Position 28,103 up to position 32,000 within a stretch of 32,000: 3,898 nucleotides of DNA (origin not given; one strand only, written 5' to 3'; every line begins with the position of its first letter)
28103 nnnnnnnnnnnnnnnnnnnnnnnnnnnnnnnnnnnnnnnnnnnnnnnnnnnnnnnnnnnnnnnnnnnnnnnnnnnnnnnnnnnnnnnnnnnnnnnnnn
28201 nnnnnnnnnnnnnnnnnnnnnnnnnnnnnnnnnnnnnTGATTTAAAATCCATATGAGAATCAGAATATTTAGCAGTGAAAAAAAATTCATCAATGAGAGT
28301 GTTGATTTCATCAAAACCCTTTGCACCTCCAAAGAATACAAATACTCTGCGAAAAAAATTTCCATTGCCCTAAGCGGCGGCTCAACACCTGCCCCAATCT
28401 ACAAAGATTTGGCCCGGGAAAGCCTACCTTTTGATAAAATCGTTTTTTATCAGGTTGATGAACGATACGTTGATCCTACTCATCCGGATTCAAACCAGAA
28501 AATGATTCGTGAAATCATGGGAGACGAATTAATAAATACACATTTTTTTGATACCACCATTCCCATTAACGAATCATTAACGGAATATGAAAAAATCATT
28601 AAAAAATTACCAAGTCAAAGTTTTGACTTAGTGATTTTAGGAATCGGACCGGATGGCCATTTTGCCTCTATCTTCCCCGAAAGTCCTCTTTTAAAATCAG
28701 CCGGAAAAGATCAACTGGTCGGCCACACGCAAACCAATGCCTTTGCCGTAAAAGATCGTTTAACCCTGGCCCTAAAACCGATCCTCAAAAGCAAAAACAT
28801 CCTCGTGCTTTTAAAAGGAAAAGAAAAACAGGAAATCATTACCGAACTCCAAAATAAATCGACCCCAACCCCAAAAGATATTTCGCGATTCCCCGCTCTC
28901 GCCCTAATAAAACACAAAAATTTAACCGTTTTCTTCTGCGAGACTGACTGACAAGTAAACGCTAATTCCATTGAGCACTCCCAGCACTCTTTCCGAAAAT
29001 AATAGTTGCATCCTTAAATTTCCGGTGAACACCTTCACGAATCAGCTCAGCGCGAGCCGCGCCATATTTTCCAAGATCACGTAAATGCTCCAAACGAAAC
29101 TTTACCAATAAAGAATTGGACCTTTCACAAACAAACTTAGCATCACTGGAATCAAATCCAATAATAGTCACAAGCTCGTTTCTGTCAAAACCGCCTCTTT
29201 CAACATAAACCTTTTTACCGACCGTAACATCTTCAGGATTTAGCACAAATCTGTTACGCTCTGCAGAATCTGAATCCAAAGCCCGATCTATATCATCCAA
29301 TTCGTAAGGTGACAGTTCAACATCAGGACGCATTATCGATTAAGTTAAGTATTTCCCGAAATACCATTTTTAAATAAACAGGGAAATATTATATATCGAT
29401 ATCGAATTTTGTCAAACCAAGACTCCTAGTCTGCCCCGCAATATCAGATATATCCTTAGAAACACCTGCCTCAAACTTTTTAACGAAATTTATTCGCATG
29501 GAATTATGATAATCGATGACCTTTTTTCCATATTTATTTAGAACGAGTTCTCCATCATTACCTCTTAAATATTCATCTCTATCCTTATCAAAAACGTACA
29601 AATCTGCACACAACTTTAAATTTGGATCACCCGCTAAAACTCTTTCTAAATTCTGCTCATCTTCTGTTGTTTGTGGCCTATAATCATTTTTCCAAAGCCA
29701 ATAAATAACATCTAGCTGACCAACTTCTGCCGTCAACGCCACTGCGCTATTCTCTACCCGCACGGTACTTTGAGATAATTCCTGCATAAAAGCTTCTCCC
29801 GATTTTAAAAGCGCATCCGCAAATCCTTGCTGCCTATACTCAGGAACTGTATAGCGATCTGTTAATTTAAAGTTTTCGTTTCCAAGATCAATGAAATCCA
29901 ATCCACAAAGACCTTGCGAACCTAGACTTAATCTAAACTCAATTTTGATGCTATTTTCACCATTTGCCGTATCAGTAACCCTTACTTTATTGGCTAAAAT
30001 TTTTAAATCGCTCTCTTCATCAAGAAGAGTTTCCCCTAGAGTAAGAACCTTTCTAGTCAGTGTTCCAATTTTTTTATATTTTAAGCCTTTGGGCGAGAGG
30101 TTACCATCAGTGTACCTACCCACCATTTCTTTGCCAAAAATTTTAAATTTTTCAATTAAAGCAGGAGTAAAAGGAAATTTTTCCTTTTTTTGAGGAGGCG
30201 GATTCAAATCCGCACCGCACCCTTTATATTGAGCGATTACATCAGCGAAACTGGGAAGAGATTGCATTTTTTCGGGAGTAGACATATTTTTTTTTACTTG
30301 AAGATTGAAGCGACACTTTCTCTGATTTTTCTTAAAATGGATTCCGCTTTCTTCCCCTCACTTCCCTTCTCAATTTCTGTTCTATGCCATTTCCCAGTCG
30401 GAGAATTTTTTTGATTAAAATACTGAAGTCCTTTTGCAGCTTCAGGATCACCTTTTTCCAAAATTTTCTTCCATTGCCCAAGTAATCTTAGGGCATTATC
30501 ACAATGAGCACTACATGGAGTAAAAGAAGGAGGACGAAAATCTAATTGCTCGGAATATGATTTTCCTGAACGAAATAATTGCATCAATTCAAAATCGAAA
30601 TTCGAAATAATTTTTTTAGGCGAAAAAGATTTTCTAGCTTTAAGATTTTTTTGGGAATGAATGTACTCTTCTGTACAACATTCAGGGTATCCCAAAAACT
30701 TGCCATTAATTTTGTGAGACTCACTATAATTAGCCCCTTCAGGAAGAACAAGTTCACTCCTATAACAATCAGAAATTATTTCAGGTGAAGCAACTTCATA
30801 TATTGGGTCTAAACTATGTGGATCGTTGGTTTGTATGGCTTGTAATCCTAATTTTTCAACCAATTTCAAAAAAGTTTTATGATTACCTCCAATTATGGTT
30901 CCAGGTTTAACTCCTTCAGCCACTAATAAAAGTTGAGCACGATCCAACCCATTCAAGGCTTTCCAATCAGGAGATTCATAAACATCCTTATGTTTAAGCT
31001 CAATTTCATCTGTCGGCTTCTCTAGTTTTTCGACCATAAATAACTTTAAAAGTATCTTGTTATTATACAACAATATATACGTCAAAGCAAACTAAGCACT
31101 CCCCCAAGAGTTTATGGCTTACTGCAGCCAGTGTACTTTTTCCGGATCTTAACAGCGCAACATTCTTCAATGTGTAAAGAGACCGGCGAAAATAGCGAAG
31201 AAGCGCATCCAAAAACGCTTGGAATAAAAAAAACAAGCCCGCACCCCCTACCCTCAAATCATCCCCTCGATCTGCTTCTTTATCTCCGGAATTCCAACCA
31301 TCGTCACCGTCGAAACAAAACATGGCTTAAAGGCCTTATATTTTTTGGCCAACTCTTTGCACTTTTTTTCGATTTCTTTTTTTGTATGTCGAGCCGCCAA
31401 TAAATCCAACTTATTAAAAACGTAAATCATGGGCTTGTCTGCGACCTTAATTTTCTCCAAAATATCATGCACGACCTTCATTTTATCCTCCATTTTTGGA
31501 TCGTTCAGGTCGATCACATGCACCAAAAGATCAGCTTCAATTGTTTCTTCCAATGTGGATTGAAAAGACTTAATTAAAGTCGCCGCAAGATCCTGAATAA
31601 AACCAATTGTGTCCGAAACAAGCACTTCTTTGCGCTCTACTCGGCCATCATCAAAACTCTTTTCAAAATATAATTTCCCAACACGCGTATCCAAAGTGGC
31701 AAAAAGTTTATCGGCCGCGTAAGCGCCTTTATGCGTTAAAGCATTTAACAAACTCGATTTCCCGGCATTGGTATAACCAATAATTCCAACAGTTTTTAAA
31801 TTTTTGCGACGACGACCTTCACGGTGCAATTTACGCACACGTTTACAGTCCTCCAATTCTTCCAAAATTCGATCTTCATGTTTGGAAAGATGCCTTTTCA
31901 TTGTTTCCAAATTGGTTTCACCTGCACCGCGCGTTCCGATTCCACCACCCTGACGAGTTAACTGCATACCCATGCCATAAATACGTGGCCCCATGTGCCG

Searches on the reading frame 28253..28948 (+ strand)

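Call 82: search_protein_families(library=pfam, proteins=[window:28253-28948:+], max_evalue=0.001)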
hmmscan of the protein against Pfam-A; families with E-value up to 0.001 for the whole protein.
window:28253-28948:+ (232 aa): 1 family
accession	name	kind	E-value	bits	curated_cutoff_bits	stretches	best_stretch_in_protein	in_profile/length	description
PF01182.26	Glucosamine_iso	-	2.3e-44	152.4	27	1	32-216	24-214/225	Glucosamine-6-phosphate isomerases/6-phosphogluconolactonase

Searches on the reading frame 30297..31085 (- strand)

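Call 82: search_protein_families(library=pfam, proteins=[window:30297-31085:-], max_evalue=0.001)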
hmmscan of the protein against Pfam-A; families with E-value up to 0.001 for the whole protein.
window:30297-31085:- (263 aa): 1 family
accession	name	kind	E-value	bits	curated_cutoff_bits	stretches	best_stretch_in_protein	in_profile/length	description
PF04467.17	DUF483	-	1.2e-05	25.7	25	1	128-200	39-99/122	Protein of unknown function (DUF483)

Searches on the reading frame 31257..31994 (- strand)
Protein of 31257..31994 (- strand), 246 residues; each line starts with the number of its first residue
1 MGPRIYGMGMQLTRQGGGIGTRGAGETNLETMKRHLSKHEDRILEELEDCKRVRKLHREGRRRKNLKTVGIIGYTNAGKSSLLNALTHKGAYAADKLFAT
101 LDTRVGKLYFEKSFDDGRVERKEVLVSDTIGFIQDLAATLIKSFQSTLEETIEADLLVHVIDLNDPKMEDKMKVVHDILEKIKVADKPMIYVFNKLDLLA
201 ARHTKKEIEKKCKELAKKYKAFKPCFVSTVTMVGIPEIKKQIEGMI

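Call 82: search_protein_families(library=pfam, proteins=[window:31257-31994:-], max_evalue=0.001)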
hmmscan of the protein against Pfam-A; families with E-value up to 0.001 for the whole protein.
window:31257-31994:- (246 aa): 8 families
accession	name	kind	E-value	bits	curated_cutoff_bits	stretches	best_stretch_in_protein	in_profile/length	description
PF01926.29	MMR_HSR1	-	1.7e-21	76.9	21.9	1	68-195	1-113/113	50S ribosome-binding GTPase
PF16360.10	GTP-bdg_M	-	6.7e-13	49.4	29.5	1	3-61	21-79/79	GTP-binding GTPase Middle Region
PF00009.33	GTP_EFTU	-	9.5e-07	29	26.5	0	153-239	92-179/188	Elongation factor Tu GTP binding domain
PF03193.22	RsgA_GTPase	-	1.2e-05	25.6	30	0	154-244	23-106/174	RsgA GTPase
PF00025.27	Arf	-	9.4e-05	22.4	22.3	0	154-216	82-144/174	ADP-ribosylation factor family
PF02492.25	cobW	-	0.00011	22.3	20.7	0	123-220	85-177/180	CobW/HypB/UreG, nucleotide-binding domain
PF02421.24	FeoB_N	-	0.00018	21.5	27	0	68-211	2-130/156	Ferrous iron transport protein B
PF00503.26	G-alpha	-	0.00039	20.1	48.8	0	162-221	226-285/333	G-protein alpha subunit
